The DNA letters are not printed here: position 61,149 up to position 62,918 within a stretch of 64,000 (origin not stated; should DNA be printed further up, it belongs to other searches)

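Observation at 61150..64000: AT-rich terminal island encoding a PIN + GNAT + PUA-like fusion, a coupled ASCH protein and two Rx4H-motif proteins: candidate undescribed RNA-targeting conflict or toxin-antitoxin system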

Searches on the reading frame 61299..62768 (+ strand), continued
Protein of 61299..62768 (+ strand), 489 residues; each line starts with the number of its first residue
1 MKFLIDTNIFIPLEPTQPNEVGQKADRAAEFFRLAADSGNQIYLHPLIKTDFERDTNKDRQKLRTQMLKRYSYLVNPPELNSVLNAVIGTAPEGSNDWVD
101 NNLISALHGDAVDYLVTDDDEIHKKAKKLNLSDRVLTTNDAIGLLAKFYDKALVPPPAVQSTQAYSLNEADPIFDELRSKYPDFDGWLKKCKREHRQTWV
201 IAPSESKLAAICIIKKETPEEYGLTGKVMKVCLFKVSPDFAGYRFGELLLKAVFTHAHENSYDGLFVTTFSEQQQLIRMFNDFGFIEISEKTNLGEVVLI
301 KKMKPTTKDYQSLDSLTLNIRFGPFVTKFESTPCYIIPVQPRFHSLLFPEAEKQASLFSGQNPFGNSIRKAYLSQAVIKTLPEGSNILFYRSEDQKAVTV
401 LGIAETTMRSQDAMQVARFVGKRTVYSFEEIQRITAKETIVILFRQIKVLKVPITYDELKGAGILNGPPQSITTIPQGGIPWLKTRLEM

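Call 65: find_homologous_proteins(query=L001:4761-5303:+, max_evalue=0.001)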
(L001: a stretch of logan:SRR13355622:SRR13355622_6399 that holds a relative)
Query L001:4761-5303:+ (181 aa): 123 proteins with E <= 0.001 among 182 candidates; the best 120 are listed.
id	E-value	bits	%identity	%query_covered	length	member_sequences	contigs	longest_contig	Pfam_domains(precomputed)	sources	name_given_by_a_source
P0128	1.8e-115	401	100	100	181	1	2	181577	-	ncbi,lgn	-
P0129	3.2e-39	153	47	100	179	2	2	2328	-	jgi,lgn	jgi:hypothetical protein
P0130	1.8e-38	150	46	100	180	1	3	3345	-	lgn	-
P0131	1.7e-37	147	45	100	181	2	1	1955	-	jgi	jgi:hypothetical protein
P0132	1.8e-36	144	44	100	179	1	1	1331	-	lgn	-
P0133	6.6e-35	139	41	100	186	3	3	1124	-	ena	-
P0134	7.2e-34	135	41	99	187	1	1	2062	-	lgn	-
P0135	1.4e-33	134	41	100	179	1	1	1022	-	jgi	jgi:hypothetical protein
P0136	3.8e-33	133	42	100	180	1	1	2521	-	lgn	-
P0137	5.4e-33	132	43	100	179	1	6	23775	-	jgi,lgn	-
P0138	6.0e-33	132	46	100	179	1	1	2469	-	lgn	-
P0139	8.7e-33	132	43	100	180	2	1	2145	-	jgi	-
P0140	8.9e-33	132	40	100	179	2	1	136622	-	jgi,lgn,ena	-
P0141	1.0e-32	131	41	99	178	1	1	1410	-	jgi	jgi:hypothetical protein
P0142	1.3e-32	131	43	100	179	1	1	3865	-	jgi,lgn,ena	-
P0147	8.4e-32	128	43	99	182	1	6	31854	-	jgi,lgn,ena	jgi:hypothetical protein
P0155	2.9e-30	123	39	100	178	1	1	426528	-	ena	-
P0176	5.2e-28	116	41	99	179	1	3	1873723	-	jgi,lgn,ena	-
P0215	4.1e-24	103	37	99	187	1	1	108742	-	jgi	jgi:hypothetical protein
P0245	6.5e-17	80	34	96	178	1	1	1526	PF26900.1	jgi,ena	-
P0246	2.4e-13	68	30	99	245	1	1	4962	-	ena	-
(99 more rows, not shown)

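Call 68: search_protein_families(library=pfam, proteins=[L001:4761-5303:+, L001:5369-5839:+, P0245, P0246, L001:6131-6574:+], max_evalue=1)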
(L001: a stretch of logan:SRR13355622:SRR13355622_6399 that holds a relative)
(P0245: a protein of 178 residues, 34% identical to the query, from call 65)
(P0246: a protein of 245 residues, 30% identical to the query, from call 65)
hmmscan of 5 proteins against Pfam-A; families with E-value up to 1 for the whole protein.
L001:4761-5303:+ (181 aa): 1 family
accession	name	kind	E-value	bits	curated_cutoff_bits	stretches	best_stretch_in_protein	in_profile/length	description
PF16400.11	DUF5008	-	0.26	11.7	25.4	1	9-32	48-71/109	Domain of unknown function (DUF5008)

L001:5369-5839:+ (157 aa): 1 family
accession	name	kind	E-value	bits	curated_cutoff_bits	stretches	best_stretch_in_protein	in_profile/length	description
PF05271.16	Tobravirus_2B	-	0.16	12.4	22.5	1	46-101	20-74/117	Tobravirus 2B protein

P0245 (178 aa): 2 families
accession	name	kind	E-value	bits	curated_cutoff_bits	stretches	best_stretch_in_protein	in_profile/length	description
PF25233.1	DUF7849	-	0.04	14.2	27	1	30-154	23-153/192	Domain of unknown function (DUF7849)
PF17387.8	Glyco_hydro_59M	-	0.16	12.6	28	1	27-76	39-88/116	Glycosyl hydrolase family 59 central domain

P0246 (245 aa): 0 families

L001:6131-6574:+ (148 aa): 2 families
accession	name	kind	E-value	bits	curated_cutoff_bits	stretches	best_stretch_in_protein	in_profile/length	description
PF08327.17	AHSA1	-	4.5e-31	108.1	22.1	1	13-143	1-125/125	Activator of Hsp90 ATPase homolog 1-like protein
PF10604.15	Polyketide_cyc2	-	0.007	17.1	27.4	1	6-108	4-99/142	Polyketide cyclase / dehydrase and lipid transport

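Call 69: find_encoding_contigs(protein=P0140, flank=5000, max_places=2)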
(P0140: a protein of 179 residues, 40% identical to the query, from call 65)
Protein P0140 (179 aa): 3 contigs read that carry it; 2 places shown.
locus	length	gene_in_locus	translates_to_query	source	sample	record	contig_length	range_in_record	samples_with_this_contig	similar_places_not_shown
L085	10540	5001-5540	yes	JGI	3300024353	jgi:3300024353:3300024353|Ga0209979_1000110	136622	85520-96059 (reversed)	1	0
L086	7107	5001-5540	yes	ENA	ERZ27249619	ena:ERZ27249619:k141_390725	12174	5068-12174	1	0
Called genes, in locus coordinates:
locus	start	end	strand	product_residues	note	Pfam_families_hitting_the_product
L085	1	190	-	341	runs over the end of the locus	PF13102:Phage_int_SAM_5 (faint), PF24624:Int_N (weak), PF00589:Phage_integrase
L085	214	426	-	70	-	-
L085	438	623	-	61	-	PF12728:HTH_17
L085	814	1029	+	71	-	PF01381:HTH_3, PF22495:HTH_92 (weak)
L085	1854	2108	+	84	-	-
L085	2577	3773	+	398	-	-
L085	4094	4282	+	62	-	-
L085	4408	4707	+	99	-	-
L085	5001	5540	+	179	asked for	-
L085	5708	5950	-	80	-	-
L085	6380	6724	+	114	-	-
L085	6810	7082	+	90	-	PF00216:Bac_DNA_binding, PF18291:HU-HIG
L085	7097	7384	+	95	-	PF08734:GYD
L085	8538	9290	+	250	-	-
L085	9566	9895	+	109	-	PF12844:HTH_19, PF13560:HTH_31, PF01381:HTH_3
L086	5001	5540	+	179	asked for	-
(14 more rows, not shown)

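Call 70: find_encoding_contigs(protein=P0147, flank=5000, max_places=2)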
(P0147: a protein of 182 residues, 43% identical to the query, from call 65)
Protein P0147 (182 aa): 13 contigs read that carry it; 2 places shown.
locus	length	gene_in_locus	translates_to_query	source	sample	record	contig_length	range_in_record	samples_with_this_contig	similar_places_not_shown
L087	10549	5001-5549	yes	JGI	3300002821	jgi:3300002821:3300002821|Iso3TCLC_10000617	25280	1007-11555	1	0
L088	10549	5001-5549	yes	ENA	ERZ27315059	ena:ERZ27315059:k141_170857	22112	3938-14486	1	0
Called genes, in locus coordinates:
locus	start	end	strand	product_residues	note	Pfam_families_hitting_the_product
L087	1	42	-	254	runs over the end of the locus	PF00977:His_biosynth, PF01207:Dus (faint), PF02581:TMP-TENI (faint), PF03060:NMO (faint), PF05690:ThiG (faint)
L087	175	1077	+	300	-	PF04015:DUF362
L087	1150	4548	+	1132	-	PF07669:Eco57I, PF02384:N6_Mtase (weak), PF12950:TaqI_C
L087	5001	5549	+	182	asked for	-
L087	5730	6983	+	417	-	PF02463:SMC_N (weak), PF13175:AAA_15, PF13476:AAA_23, PF13555:AAA_29 (weak), PF13304:AAA_21, PF13175:AAA_15 (weak)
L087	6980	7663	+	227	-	PF01844:HNH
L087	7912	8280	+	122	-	-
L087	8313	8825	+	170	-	PF20903:SPL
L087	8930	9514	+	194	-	PF01909:NTP_transf_2 (weak), PF18765:Polbeta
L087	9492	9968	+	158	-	-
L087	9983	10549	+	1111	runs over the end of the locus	PF13091:PLDc_2, PF00176:SNF2-rel_dom (faint), PF00271:Helicase_C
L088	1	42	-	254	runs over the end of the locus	PF00977:His_biosynth, PF01207:Dus (faint), PF02581:TMP-TENI (faint), PF03060:NMO (faint), PF05690:ThiG (faint)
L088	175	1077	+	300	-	PF04015:DUF362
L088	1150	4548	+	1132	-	PF07669:Eco57I, PF02384:N6_Mtase (weak), PF12950:TaqI_C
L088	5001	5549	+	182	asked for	-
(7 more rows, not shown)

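Call 71: find_encoding_contigs(protein=P0137, flank=5000, max_places=2)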
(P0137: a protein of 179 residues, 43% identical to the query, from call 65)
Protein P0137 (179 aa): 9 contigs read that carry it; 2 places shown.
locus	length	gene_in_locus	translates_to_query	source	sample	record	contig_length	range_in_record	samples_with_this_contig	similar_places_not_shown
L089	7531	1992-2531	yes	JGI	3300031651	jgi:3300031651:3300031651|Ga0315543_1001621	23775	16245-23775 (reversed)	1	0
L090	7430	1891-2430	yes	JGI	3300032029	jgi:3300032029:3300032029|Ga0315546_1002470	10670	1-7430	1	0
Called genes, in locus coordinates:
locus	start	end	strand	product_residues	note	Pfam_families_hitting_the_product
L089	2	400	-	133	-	?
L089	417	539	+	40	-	-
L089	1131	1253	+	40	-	-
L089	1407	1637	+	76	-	-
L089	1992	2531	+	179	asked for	-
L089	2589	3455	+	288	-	-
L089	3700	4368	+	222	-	-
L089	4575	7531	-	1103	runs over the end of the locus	PF18165:pP_pnuc_1 (faint)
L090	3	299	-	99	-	?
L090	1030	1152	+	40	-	-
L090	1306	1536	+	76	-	-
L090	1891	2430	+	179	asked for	-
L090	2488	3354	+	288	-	-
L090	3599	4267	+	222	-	-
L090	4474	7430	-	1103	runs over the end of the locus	PF18165:pP_pnuc_1 (faint)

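Call 74: search_solved_structures(query=A6, max_evalue=10, show_alignments=2)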
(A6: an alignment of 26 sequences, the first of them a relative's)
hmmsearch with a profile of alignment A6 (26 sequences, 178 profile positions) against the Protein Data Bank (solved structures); distinct sequences matched with E-value up to 10: 2.
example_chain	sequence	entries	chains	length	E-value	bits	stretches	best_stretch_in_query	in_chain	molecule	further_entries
3bpn_C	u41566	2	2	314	0.86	12.7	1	99-166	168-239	Interleukin-13 receptor alpha-1 chain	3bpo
5e4e_C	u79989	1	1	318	0.89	12.6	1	99-166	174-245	Interleukin-13 receptor subunit alpha-1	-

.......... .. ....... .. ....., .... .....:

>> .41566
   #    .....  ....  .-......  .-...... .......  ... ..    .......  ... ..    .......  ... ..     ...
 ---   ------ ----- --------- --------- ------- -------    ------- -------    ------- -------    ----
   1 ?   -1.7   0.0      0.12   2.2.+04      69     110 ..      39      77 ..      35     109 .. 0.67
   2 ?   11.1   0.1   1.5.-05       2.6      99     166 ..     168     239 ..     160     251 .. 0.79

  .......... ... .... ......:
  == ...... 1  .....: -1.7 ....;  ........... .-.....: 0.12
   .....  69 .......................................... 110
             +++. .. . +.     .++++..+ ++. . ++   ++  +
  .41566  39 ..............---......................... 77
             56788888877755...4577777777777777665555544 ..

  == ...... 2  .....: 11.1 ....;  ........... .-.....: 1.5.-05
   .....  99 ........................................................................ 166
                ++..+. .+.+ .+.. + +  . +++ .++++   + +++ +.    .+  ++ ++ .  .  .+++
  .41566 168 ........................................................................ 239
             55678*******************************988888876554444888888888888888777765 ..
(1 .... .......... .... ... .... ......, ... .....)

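Call 85: predict_structure(alignment_id=A6)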
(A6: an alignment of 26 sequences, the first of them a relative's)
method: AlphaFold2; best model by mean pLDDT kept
length: 181 residues; sequences in the alignment: 26
mean_pLDDT: 80.2   pTM: 0.68
mean pLDDT of the five models: 80.2, 78.8, 77.1, 76.4, 73.4
residues with pLDDT >= 90: 76; 70-90: 54; 50-70: 42; < 50: 9
segments of 3 or more residues with pLDDT < 50: 90-92, 125-128
pLDDT, mean of each block of 10 residues (from residue 1): 92 94 86 93 96 97 87 63 57 53 75 80 52 56 80 90 96 97 86
secondary structure, 60 per line:
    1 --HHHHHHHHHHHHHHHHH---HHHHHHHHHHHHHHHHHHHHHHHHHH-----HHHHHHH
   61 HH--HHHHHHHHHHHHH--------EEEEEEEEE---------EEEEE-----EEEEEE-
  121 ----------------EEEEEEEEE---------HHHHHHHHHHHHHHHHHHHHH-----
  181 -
elements in order: H3-19 H23-48 H54-62 H65-77 E86-94 E104-108 E114-119 E137-145 H155-175

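Call 88: fold_search(model_id=the predicted structure, library=pdb)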
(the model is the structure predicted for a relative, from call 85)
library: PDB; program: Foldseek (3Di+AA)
matches with E <= 10: 123; with E <= 0.001: 0
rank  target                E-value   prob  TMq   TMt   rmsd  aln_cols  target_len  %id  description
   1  8iep_D                4.6e-01  0.23  0.29  0.22   9.1       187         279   11  Cryo-EM structure of GPR156C/D of G-protein free GPR156 (local refine) (released 2024-02-14)
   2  8iei_B                1.6e+00  0.09  0.26  0.19   9.6       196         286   10  Cryo-EM structure of GPR156A/B of G-protein free GPR156 (local refine) (released 2024-02-14)
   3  4ado_B                1.7e+00  0.06  0.19  0.17  21.4       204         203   12  Fusidic acid resistance protein FusB (released 2012-03-07)
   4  8f2r_E                1.9e+00  0.03  0.17  0.15  19.6       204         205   10  Human CCC complex (released 2023-05-24)
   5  6dyf_A                2.1e+00  0.33  0.26  0.41   6.3        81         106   11  Cu(II)-bound structure of the engineered cyt cb562 variant, CH3Y (released 2019-04-24)
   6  8sjh_A                2.4e+00  0.35  0.30  0.47   4.6        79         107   13  Zn-Bound Structure of Computationally Designed Homotrimer TP1 (released 2023-07-05)
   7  6dy8_A                2.4e+00  0.30  0.26  0.41   6.2        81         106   11  Mn(II)-bound structure of the engineered cyt cb562 variant, CH2EY (released 2019-04-24)
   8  8ieb_A                2.4e+00  0.09  0.27  0.22   9.0       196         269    9  Cryo-EM structure of GPR156 of GPR156-miniGo-scFv16 complex (local refine) (released 2024-02-14)
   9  3j9t_M                2.4e+00  0.03  0.15  0.13  22.6       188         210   11  Yeast V-ATPase state 1 (released 2015-05-13)
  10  9png_A                2.5e+00  0.25  0.26  0.42   6.1        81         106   11  Co-bound structure of the H77C variant of TriCyt2 (released 2025-10-22)
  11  4adn_B                2.5e+00  0.05  0.21  0.18  22.5       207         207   11  Fusidic acid resistance protein FusB (released 2012-03-07)
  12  6dyj_A                2.6e+00  0.30  0.27  0.43   5.9        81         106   11  Iron-bound structure of the engineered cyt b562 variant, CH3Y* (released 2019-04-24)
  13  7lr5_A                2.6e+00  0.25  0.26  0.41   6.1        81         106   11  Ni-bound crystal structure of the engineered cyt cb562 variant, DiCyt2, crystallized in the presence of Ni(II) (M1) an (released 2022-02-23)
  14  6iiu                  2.8e+00  0.44  0.33  0.14   4.0        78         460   12  Crystal structure of the human thromboxane A2 receptor bound to ramatroban (released 2018-12-19)
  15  8del_A                2.8e+00  0.25  0.25  0.41   6.4        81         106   14  Trimeric Heme-Free Cytochrome Variant ApoCyt-TriCyt3 (released 2022-07-06)
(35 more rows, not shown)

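Call 93: search_protein_families(library=pfam, alignment_id=A6, max_evalue=1)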
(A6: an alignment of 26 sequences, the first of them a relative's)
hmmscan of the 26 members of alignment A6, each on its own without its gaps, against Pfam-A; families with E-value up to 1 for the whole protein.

A. member 1, L001:4761-5303:+ (181 aa): 1 family
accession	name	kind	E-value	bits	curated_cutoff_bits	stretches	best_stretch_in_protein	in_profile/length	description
PF16400.11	DUF5008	-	0.26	11.7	25.4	1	9-32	48-71/109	Domain of unknown function (DUF5008)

B. families by the number of members that match (of 26 scanned): 18 families
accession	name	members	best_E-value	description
PF23660.1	NOMO_8th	2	0.009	NOMO eighth prealbumin-like domain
PF15176.11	LRR19-TM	1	0.022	Leucine-rich repeat family 19 TM domain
PF13860.13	FlgD_ig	1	0.028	FlgD Ig-like domain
PF18536.7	DUF5623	1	0.038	Domain of unknown function (DUF5623)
PF25233.1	DUF7849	1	0.04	Domain of unknown function (DUF7849)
PF00716.22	Peptidase_S21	1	0.041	Assemblin (Peptidase family S21)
PF08770.17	SoxZ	1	0.043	Sulphur oxidation protein SoxZ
PF22316.2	ABhydrolase-like_N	1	0.043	A/B hydrolase-like, N-terminal domain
PF09533.15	DUF2380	1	0.044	Predicted lipoprotein of unknown function (DUF2380)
PF16747.10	Adhesin_E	1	0.047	Surface-adhesin protein E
PF11589.14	DUF3244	1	0.069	Domain of unknown function (DUF3244)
PF20670.3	DUF6816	1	0.082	Domain of unknown function (DUF6816)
PF12471.13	GTP_CH_N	1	0.13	GTP cyclohydrolase N terminal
PF23971.1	Phage_TTP_15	1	0.16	Putative phage tail tube protein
PF17387.8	Glyco_hydro_59M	1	0.16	Glycosyl hydrolase family 59 central domain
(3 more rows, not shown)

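Call 100: search_protein_families(library=padloc, proteins=[L001:4761-5303:+, L001:5369-5839:+, P0140, P0147], max_evalue=0.1)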
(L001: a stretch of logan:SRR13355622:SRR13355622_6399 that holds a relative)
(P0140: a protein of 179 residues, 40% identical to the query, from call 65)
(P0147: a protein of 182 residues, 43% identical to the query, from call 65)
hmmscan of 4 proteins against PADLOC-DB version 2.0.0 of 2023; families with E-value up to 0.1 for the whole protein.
L001:4761-5303:+ (181 aa): 0 families

L001:5369-5839:+ (157 aa): 0 families

P0140 (179 aa): 0 families

P0147 (182 aa): 0 families

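Call 101: search_protein_families(library=phrogs, proteins=[window:61299-62765:+, L001:4761-5303:+, L001:5369-5839:+], max_evalue=0.01)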
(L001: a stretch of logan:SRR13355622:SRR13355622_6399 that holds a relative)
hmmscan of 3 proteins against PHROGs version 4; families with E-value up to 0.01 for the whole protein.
window:61299-62765:+ (489 aa): 6 families
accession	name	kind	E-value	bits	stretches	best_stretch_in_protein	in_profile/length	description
phrog_10674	-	unknown function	7.9e-81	273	1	1-475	4-495/512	-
phrog_6345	-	unknown function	2.3e-30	107.3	1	163-398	8-241/352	-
phrog_13728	-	other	2.9e-09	38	1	162-292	6-128/144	acetyltransferase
phrog_3810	-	other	2e-05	25.6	1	199-286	63-143/155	acetyltransferase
phrog_30943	-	unknown function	2.3e-05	25.5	1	334-400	15-84/193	-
phrog_1249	-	other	0.00037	21.3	1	233-294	94-155/180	acetyltransferase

L001:4761-5303:+ (181 aa): 0 families

L001:5369-5839:+ (157 aa): 0 families

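Call 102: search_dna_similar(query=window:61299-62765:+, collection=phages, mode=protein, max_rows=15)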
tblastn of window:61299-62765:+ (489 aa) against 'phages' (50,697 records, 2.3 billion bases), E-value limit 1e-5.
Records with a match: 15; places in all: 15; records where one place covers at least 80% of the query: 2.
Best place of each record, by identity: <60% 15.
By first word of the organism name: Escherichia 8; Methanothermobacter 2; Lactobacillus 2; Lacticaseibacillus 1; Salmonella 1; Bacteriophage 1.
By host as written in the record: - 7; Escherichia coli 4; Lacticaseibacillus paracasei LMG 19719 1; Lactobacillus johnsonii 1; Escherichia coli C 1; uncultured Helicobacter sp. 1.
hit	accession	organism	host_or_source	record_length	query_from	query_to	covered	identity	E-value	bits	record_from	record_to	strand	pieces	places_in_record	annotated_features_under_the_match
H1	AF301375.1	Methanothermobacter phage psiM100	-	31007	1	444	91%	29.4%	4e-45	175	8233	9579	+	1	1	ORFD: unknown | inserted fragment IFa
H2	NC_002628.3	Methanothermobacter phage psiM100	-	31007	1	444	91%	29.4%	4e-45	175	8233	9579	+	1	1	ORFD: hypothetical protein | inserted fragment IFa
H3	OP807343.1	Lacticaseibacillus phage P7.1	Lacticaseibacillus paracasei LMG 19719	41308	170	466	61%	25.5%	6e-16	87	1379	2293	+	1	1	hypothetical protein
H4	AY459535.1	Lactobacillus prophage Lj965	-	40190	158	434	57%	26.2%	2e-15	86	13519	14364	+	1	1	putative protein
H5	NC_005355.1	Lactobacillus prophage Lj965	Lactobacillus johnsonii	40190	158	434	57%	26.2%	2e-15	86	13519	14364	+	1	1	hypothetical protein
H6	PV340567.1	Escherichia phage PhiR47_2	Escherichia coli C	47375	167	453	59%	23.5%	4e-13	78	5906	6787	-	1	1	GevT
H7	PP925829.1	Escherichia phage IdasGreatGrand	Escherichia coli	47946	167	453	59%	23.5%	4e-13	78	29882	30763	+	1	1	hypothetical protein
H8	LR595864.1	Escherichia phage 4A7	-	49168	167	453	59%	23.5%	4e-13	78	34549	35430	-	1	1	hypothetical protein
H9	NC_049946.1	Escherichia phage 4A7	-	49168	167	453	59%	23.5%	4e-13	78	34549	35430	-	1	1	hypothetical protein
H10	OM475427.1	Escherichia phage D2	Escherichia coli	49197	167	453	59%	23.5%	4e-13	78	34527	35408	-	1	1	hypothetical protein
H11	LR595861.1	Escherichia virus Lambda_4C10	-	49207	167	453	59%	23.5%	4e-13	78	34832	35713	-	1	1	FIG00638478: hypothetical protein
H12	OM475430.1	Escherichia phage 3W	Escherichia coli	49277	167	453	59%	23.5%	4e-13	78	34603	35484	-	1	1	hypothetical protein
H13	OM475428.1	Escherichia phage 1W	Escherichia coli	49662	167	453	59%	23.5%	4e-13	78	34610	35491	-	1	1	hypothetical protein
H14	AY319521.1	Salmonella phage SopEPhi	-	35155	170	432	54%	25.2%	2e-12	76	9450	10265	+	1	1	unknown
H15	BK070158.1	Bacteriophage sp.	uncultured Helicobacter sp.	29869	154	397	46%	28.6%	3e-12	96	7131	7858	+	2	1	hypothetical protein (x2)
